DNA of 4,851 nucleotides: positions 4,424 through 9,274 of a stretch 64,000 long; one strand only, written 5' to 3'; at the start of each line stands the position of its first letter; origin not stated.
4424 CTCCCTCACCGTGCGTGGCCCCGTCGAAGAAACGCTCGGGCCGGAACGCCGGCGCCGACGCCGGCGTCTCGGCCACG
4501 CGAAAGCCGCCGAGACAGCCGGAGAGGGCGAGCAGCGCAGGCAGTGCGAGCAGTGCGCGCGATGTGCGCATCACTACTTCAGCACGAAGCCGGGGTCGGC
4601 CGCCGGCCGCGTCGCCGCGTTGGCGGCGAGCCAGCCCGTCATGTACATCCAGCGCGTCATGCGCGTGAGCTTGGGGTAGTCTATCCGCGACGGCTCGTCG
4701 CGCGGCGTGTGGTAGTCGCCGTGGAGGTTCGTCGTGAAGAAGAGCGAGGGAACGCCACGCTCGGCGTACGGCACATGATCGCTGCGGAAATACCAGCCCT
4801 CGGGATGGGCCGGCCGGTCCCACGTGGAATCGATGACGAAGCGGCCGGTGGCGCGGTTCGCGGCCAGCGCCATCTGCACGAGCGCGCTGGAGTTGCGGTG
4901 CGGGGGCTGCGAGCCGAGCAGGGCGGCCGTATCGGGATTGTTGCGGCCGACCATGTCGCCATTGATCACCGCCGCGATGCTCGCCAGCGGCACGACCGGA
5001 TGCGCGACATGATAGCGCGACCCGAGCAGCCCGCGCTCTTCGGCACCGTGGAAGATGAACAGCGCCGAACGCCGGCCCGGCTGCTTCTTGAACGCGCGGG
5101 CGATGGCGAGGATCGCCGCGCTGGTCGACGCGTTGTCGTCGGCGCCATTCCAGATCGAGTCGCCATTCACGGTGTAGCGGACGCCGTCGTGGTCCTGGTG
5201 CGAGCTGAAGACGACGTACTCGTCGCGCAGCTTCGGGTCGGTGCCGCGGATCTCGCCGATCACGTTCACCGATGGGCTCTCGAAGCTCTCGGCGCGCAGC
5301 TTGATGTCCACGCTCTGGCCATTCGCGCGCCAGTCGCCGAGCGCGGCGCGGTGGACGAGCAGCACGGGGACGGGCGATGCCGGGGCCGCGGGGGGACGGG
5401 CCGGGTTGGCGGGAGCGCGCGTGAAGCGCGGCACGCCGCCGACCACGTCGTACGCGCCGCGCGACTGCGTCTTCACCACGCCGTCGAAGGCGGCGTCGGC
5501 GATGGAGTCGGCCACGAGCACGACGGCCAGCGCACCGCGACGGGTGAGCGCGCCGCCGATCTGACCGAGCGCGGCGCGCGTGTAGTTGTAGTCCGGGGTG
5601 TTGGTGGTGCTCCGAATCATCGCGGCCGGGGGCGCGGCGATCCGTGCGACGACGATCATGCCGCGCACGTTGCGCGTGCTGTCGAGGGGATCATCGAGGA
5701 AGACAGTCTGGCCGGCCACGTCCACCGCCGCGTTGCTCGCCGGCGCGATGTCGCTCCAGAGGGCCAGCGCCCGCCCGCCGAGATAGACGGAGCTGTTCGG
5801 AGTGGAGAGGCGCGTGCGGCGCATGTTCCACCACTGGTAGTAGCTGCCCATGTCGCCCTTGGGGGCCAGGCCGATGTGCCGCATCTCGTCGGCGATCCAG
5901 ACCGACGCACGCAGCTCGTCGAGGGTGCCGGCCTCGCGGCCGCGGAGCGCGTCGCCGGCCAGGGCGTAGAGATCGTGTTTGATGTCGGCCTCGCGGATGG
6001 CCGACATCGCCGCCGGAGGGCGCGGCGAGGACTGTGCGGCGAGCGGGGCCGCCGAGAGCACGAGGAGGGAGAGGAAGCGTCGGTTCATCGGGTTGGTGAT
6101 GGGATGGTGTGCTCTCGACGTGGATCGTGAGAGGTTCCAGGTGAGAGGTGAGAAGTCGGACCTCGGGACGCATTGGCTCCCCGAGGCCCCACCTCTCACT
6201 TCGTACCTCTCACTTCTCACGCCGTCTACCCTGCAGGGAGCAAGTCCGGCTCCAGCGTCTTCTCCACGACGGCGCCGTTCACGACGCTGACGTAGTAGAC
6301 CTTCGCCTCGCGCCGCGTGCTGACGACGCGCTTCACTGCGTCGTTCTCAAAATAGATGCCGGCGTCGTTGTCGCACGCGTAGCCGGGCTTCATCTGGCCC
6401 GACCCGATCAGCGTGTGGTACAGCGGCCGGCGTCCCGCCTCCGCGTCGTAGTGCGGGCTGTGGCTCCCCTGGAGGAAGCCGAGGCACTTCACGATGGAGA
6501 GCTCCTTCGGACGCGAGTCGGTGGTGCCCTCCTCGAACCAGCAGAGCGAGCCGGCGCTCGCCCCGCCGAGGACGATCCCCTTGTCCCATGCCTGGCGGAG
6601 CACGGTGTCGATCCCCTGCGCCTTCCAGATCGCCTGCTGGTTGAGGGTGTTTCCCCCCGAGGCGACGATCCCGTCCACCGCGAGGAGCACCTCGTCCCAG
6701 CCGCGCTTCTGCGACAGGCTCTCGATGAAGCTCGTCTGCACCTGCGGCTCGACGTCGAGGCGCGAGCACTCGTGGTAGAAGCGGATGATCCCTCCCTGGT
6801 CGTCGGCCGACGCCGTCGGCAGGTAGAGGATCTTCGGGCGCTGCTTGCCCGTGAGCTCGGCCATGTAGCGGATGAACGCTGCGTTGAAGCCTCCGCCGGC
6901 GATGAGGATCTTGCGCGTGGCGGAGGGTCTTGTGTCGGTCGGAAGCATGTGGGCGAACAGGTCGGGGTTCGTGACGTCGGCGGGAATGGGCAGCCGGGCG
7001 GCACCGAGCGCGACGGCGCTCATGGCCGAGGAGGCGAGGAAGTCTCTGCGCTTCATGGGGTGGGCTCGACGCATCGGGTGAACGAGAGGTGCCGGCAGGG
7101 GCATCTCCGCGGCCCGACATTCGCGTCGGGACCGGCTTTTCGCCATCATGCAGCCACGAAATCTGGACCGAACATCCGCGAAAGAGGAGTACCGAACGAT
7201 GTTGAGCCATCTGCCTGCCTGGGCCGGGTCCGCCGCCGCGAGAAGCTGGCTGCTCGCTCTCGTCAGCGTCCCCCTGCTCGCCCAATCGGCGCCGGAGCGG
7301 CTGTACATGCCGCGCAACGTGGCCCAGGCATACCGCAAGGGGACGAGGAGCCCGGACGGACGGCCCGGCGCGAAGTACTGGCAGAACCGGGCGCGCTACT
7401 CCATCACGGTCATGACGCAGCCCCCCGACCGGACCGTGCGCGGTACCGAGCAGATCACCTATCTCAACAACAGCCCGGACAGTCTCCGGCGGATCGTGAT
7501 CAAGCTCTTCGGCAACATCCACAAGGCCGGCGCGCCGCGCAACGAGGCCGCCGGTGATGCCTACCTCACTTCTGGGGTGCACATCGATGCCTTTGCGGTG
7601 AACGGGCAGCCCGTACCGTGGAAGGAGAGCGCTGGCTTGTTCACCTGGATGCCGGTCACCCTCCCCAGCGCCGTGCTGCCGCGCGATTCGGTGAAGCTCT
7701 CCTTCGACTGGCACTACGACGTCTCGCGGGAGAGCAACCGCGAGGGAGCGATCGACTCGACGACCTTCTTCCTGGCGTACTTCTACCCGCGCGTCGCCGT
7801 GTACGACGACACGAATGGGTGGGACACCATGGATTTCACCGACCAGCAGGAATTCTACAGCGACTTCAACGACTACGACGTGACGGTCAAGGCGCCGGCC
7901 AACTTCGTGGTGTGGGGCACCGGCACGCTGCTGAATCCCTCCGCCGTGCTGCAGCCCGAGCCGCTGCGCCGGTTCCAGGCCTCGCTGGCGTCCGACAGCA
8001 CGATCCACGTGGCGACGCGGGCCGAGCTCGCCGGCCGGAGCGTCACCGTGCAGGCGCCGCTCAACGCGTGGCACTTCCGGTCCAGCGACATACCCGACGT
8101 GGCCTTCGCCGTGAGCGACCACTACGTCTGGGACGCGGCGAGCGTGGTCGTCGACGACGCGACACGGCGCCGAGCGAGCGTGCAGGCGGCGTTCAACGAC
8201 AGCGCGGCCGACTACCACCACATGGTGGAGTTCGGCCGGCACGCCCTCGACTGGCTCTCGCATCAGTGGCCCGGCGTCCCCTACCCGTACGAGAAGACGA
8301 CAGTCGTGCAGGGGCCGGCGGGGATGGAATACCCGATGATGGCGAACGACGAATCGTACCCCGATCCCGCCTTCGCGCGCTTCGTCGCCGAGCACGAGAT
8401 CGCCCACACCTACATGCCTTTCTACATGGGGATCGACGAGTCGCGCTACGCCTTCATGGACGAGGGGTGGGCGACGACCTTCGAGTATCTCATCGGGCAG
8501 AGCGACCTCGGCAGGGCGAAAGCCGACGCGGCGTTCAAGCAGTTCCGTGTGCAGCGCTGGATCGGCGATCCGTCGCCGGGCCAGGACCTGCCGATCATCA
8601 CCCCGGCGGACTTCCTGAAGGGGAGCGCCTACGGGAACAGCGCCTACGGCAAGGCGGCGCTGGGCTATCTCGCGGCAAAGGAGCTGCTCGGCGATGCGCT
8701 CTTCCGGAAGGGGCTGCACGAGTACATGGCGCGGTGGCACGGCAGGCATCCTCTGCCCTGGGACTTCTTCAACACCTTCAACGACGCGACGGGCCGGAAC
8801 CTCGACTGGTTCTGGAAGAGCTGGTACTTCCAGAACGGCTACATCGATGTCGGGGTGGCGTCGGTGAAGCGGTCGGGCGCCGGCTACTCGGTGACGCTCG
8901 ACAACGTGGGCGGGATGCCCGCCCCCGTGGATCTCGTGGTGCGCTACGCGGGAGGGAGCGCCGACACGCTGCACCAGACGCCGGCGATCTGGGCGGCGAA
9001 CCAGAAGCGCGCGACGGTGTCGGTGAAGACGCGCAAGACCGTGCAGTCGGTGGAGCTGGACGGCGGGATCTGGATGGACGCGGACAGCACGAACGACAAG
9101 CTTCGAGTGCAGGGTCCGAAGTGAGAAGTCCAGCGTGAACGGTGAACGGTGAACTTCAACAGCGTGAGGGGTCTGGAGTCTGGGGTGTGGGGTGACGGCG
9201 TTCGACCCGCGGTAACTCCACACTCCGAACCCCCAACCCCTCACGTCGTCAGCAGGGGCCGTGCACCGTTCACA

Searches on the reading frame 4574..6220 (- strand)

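Call 45: search_protein_families(library=pfam, proteins=[window:4574-6220:-], max_evalue=0.0001)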
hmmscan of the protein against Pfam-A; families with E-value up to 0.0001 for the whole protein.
window:4574-6220:- (548 aa): 1 family
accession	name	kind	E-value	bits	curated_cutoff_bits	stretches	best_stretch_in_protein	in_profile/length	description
PF04389.22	Peptidase_M28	-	5.3e-40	137.6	21.3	1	319-525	1-189/193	Peptidase family M28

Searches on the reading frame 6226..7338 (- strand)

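Call 45: search_protein_families(library=pfam, proteins=[window:6226-7338:-], max_evalue=0.0001)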
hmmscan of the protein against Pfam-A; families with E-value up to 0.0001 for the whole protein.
window:6226-7338:- (370 aa): 1 family
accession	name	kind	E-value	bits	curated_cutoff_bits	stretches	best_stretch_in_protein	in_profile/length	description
PF03575.23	Peptidase_S51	-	1.4e-31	110.2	23.9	1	151-336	14-204/206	Peptidase family S51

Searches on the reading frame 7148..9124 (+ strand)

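Call 45: search_protein_families(library=pfam, proteins=[window:7148-9124:+], max_evalue=0.0001)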
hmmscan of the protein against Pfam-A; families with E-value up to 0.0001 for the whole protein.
window:7148-9124:+ (658 aa): 1 family
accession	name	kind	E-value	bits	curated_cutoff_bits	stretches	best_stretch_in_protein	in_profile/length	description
PF01433.26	Peptidase_M1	-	7.8e-10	39.1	27.7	1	413-559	70-218/218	Peptidase family M1 domain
